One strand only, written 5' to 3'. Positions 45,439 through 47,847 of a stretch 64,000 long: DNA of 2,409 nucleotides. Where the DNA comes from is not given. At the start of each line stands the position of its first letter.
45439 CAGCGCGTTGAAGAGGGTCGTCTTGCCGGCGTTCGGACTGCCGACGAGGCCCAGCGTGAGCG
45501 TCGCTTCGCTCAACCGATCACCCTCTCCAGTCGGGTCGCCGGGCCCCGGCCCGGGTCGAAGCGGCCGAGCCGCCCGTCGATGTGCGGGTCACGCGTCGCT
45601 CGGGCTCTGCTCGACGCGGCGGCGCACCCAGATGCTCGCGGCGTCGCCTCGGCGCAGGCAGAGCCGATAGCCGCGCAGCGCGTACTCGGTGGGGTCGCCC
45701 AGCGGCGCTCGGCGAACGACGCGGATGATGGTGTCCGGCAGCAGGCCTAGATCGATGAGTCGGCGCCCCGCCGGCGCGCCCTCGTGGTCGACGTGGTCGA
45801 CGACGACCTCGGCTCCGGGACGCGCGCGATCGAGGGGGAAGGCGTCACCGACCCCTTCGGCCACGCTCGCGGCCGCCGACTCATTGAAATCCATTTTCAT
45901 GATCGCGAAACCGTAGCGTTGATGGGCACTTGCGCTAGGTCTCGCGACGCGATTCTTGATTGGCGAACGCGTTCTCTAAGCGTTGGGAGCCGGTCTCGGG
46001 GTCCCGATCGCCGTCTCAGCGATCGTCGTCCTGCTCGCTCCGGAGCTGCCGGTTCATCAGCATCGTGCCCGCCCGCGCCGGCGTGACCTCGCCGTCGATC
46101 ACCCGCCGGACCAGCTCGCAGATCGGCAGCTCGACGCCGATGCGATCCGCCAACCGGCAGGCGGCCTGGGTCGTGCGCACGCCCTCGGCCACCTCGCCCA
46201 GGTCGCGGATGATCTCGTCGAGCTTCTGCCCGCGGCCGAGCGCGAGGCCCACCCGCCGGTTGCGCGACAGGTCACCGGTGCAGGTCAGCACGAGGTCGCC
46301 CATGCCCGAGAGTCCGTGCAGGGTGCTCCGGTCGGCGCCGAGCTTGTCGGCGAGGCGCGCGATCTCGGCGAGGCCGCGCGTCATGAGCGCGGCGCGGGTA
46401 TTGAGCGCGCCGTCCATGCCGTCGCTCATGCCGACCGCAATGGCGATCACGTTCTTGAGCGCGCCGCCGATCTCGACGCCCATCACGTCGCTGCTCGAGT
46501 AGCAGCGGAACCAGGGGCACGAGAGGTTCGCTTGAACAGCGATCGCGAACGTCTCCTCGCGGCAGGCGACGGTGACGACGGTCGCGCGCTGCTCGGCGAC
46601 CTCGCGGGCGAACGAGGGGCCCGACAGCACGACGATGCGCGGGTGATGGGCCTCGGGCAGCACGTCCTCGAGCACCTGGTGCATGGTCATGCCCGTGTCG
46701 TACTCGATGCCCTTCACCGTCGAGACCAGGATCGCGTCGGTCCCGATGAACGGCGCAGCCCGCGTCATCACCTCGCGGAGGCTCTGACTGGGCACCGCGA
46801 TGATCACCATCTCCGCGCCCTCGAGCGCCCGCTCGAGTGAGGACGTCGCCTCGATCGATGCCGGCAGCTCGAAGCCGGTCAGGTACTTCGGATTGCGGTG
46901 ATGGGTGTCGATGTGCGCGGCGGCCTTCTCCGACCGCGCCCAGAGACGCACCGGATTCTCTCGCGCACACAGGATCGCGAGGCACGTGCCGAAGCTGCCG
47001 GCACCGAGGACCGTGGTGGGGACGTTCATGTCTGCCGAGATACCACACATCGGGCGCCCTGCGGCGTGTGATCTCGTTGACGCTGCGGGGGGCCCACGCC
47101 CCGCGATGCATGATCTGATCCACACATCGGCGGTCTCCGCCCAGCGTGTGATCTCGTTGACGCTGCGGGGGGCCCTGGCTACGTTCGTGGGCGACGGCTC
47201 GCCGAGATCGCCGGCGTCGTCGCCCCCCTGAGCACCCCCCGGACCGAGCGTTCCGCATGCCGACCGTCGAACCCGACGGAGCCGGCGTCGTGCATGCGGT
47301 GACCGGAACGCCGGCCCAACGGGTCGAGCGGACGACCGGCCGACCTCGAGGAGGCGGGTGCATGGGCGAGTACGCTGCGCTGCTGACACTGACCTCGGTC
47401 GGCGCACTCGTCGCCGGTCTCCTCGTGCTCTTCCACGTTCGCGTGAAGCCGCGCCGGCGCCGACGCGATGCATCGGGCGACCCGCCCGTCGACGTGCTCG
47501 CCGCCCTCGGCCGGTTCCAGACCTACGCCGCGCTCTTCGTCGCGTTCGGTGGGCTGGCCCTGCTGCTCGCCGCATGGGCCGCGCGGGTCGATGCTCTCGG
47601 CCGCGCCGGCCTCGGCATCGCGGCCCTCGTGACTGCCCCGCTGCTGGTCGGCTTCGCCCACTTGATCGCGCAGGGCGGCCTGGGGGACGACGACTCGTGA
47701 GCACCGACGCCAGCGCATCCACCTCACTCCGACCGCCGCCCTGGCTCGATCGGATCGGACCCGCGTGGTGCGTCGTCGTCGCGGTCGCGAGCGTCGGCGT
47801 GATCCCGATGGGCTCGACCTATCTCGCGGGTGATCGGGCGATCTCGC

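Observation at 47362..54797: Complex-I membrane-arm-only operon (A-H-J-K-L-M-N) with the proton-pathway residues systematically replaced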

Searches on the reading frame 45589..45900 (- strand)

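Call 32: search_protein_families(library=pfam, max_evalue=0.0001, proteins=[window:45589-45900:-])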
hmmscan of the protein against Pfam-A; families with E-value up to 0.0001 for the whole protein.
window:45589-45900:- (103 aa): 1 family
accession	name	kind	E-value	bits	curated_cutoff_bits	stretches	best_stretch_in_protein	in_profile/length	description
PF04023.20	FeoA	-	2.3e-20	72.8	23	1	22-93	2-73/74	FeoA domain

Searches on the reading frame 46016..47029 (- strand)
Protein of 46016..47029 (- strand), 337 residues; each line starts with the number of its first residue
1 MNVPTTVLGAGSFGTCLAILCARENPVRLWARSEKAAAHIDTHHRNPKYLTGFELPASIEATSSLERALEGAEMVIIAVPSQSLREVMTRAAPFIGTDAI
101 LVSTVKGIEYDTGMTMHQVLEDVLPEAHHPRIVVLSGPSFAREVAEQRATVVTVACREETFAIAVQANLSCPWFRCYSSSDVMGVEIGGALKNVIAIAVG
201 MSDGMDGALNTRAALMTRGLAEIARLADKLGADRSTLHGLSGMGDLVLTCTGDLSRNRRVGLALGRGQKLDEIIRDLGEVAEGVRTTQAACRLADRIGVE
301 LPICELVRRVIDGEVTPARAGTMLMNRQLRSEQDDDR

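Call 32: search_protein_families(library=pfam, max_evalue=0.0001, proteins=[window:46016-47029:-])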
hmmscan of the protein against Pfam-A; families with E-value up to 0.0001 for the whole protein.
window:46016-47029:- (337 aa): 5 families
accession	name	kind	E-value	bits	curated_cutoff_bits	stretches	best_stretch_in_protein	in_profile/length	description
PF07479.19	NAD_Gly3P_dh_C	-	7.2e-52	175.8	25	1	181-320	1-140/142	NAD-dependent glycerol-3-phosphate dehydrogenase C-terminus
PF01210.29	NAD_Gly3P_dh_N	-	4.2e-50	170.2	23.1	1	6-161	3-157/158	NAD-dependent glycerol-3-phosphate dehydrogenase N-terminus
PF20618.3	GPD_NAD_C_bact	-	1.5e-23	83.5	27.6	1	241-307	1-66/66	Bacterial GPD, NAD-dependent C-terminal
PF03807.23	F420_oxidored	-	1.6e-07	32.2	21.6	1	7-105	4-92/94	NADP oxidoreductase coenzyme F420-dependent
PF02558.23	ApbA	-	4.2e-07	30.1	22.2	1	6-110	2-105/150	Ketopantoate reductase PanE/ApbA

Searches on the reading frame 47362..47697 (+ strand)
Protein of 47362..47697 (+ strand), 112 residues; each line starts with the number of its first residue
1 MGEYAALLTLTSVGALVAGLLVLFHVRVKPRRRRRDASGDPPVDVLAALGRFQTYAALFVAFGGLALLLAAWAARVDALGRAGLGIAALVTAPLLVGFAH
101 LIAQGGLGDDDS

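Call 3: search_protein_families(library=pfam, max_evalue=0.1, proteins=[window:47362-47697:+])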
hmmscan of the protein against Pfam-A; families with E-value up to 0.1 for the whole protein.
seq(112 aa): 2 families
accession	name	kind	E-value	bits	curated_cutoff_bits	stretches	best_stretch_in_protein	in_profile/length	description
PF00507.24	Oxidored_q4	-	0.0003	21.3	23.3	1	51-107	41-97/99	NADH-ubiquinone/plastoquinone oxidoreductase, chain 3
PF02771.21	Acyl-CoA_dh_N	-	0.024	15.4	22.9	1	27-104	18-95/113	Acyl-CoA dehydrogenase, N-terminal domain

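Call 4: search_protein_families(library=ncbifam, max_evalue=0.1, proteins=[window:47362-47697:+])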
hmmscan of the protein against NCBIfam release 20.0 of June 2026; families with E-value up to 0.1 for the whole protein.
seq(112 aa): 2 families
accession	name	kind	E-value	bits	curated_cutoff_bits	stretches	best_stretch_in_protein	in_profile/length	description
NF005922.0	PRK07928.1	equivalog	0.0003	21.2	155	1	4-108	4-117/119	NADH-quinone oxidoreductase subunit A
NF005839.0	PRK07756.1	equivalog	0.019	15.2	163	1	10-99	21-111/122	NADH-quinone oxidoreductase subunit A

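Call 11: search_solved_structures(query=window:47362-47697:+, max_evalue=10, show_alignments=3)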
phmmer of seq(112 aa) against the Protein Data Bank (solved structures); distinct sequences matched with E-value up to 10: 10.
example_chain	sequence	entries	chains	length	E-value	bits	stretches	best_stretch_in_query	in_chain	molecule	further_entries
7wff_C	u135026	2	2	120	0.024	18.4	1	15-106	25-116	NAD(P)H-quinone oxidoreductase subunit 3, chloroplastic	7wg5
9tam_A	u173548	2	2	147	0.069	16.9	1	47-107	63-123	NADH-quinone oxidoreductase subunit A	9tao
9grx_C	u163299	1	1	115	0.078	16.7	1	9-106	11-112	NAD(P)H-quinone oxidoreductase subunit 3, chloroplastic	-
3rko_A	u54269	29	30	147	0.11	16.3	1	47-107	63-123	NADH-QUINONE OXIDOREDUCTASE SUBUNIT A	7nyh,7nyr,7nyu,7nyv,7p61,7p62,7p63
8e9g_A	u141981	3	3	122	0.13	16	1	4-108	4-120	NADH-quinone oxidoreductase subunit A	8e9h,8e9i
7eu3_C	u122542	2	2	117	0.26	15.1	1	29-106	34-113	NAD(P)H-quinone oxidoreductase subunit 3, chloroplastic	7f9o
1ws9_A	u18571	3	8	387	0.36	14.6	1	26-105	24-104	acyl-CoA dehydrogenase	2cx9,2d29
7kbj_G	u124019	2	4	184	0.51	14.1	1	29-100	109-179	Neutral alpha-glucosidase AB Trypsin-cleaved Fragment #1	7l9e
7kbr_G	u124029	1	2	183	0.53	14.1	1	29-100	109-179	Neutral alpha-glucosidase AB Trypsin-cleaved Fragment #1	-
4he8_A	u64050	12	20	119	0.86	13.4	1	9-100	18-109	NADH-quinone oxidoreductase subunit 7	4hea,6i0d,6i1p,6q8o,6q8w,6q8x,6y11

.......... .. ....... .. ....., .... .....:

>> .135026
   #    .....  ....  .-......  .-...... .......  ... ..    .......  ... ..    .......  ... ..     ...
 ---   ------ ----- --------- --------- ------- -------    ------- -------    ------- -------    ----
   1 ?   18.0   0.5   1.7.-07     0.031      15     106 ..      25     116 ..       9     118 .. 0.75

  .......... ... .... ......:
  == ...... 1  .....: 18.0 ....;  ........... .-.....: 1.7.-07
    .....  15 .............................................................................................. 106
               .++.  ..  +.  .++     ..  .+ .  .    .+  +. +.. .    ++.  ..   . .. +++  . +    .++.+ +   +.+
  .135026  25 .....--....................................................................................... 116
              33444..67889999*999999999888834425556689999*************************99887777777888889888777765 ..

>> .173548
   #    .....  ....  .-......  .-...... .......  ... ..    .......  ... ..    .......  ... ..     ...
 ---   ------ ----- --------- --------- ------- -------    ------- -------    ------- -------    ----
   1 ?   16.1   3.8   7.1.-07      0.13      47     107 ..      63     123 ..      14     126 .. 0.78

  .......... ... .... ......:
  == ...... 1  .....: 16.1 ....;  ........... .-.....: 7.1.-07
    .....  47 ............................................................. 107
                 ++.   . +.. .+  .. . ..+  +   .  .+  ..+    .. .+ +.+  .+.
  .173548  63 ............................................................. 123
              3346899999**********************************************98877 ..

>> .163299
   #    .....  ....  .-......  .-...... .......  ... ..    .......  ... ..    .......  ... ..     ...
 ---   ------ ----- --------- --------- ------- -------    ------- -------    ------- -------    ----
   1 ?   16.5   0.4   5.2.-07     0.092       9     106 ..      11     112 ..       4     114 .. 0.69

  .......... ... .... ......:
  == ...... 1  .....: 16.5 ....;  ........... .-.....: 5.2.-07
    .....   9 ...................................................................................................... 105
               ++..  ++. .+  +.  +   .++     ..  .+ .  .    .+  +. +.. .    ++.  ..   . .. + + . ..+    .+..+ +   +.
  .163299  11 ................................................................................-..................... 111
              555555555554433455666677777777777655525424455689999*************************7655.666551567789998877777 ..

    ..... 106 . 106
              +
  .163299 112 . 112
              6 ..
